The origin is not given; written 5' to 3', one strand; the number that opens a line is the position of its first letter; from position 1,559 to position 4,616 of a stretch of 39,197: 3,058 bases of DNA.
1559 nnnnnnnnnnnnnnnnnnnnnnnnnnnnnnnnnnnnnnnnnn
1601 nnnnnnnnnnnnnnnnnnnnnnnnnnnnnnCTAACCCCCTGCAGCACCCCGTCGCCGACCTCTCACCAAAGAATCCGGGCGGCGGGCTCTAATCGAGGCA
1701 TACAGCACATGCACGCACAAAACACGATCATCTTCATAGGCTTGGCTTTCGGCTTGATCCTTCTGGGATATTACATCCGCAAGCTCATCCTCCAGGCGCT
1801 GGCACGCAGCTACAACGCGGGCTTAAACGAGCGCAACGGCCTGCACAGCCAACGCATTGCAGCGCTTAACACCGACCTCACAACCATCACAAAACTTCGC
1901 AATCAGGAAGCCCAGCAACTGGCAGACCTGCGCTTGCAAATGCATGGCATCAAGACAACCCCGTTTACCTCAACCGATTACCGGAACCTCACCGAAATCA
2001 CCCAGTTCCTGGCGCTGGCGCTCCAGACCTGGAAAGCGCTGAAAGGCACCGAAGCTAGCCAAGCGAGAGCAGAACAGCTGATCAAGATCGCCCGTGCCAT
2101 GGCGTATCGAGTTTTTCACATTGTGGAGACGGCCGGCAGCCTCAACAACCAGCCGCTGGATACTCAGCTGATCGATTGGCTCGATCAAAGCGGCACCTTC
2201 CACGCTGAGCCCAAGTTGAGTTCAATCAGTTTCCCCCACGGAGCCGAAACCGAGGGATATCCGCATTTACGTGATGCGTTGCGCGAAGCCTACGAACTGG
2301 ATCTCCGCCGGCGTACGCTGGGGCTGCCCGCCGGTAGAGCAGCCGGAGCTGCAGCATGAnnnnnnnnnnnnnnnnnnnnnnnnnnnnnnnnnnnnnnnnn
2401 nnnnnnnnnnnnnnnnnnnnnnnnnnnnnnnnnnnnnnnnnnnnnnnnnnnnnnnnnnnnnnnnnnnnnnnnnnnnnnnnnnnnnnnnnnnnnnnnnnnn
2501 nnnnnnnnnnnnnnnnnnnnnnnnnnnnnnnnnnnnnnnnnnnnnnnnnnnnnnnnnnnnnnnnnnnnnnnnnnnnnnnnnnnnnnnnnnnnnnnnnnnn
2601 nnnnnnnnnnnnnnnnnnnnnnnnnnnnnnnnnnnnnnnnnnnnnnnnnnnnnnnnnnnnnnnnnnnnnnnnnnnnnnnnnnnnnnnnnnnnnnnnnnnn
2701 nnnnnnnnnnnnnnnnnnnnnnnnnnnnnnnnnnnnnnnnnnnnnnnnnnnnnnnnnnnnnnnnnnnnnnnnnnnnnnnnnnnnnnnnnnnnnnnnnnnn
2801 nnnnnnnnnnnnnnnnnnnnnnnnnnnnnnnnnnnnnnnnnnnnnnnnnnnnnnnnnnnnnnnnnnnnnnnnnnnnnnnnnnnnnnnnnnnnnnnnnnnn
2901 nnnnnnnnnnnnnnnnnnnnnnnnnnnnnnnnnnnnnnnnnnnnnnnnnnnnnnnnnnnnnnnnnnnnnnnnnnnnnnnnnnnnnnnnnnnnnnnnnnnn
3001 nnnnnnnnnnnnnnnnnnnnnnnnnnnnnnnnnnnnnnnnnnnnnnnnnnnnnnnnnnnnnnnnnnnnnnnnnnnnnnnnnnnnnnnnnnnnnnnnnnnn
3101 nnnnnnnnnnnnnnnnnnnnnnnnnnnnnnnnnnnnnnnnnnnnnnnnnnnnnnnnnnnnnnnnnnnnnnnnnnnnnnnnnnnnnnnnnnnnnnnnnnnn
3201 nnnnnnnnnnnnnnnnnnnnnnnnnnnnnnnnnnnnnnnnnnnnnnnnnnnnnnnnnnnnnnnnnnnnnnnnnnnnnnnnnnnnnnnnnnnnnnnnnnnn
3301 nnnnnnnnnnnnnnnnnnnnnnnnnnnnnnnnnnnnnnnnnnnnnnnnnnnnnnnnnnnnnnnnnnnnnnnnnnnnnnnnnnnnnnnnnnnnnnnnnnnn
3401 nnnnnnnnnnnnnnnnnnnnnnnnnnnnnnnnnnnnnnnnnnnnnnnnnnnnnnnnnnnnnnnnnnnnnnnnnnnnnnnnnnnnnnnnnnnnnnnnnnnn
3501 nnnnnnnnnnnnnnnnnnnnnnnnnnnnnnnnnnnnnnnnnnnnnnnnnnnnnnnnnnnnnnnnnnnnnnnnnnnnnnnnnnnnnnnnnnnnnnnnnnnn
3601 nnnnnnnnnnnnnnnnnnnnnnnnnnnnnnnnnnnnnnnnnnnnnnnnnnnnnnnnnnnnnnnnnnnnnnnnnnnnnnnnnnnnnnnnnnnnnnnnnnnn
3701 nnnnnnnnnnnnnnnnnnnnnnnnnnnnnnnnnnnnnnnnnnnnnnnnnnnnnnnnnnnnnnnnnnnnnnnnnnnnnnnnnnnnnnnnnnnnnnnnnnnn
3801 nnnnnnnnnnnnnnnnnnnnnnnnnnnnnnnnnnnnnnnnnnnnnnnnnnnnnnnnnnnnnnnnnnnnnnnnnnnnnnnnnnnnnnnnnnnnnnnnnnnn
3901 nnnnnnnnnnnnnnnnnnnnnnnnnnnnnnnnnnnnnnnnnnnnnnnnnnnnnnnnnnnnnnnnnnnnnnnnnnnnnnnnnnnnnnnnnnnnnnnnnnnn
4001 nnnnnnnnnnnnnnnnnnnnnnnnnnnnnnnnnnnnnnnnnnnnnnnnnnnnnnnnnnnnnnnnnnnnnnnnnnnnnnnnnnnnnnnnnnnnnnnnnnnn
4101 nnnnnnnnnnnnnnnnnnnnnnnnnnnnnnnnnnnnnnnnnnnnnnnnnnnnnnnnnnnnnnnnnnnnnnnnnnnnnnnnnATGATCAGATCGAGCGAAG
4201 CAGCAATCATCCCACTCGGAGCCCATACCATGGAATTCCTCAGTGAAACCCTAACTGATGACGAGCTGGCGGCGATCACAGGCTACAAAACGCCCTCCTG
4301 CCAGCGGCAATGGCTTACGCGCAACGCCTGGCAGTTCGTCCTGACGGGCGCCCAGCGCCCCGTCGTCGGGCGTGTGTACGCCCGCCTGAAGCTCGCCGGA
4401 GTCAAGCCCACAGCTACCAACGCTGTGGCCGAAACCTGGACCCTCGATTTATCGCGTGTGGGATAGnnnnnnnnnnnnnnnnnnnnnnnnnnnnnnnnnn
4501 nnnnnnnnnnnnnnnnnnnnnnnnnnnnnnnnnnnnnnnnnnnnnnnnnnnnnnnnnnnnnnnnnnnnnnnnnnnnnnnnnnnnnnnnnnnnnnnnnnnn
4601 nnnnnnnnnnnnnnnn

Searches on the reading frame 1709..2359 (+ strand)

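Call 85: search_protein_families(library=phrogs, proteins=[window:1709-2359:+], max_evalue=0.00001)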
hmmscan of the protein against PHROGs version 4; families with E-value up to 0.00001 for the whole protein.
window:1709-2359:+ (216 aa): 1 family
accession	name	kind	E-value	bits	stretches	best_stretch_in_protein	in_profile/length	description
phrog_28364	-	unknown function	1.4e-06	29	1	39-194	59-212/237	-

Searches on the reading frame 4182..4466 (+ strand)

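Call 85: search_protein_families(library=phrogs, proteins=[window:4182-4466:+], max_evalue=0.00001)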
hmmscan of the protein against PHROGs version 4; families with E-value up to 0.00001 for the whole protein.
window:4182-4466:+ (94 aa): 3 families
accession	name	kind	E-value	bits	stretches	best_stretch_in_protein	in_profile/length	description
phrog_4764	-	integration and excision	1.7e-29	102.8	1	21-93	3-79/80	excisionase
phrog_8896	-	integration and excision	1.4e-09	38.9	1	18-87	2-69/76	excisionase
phrog_1266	-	integration and excision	4.2e-07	30.8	1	21-60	5-44/77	excisionase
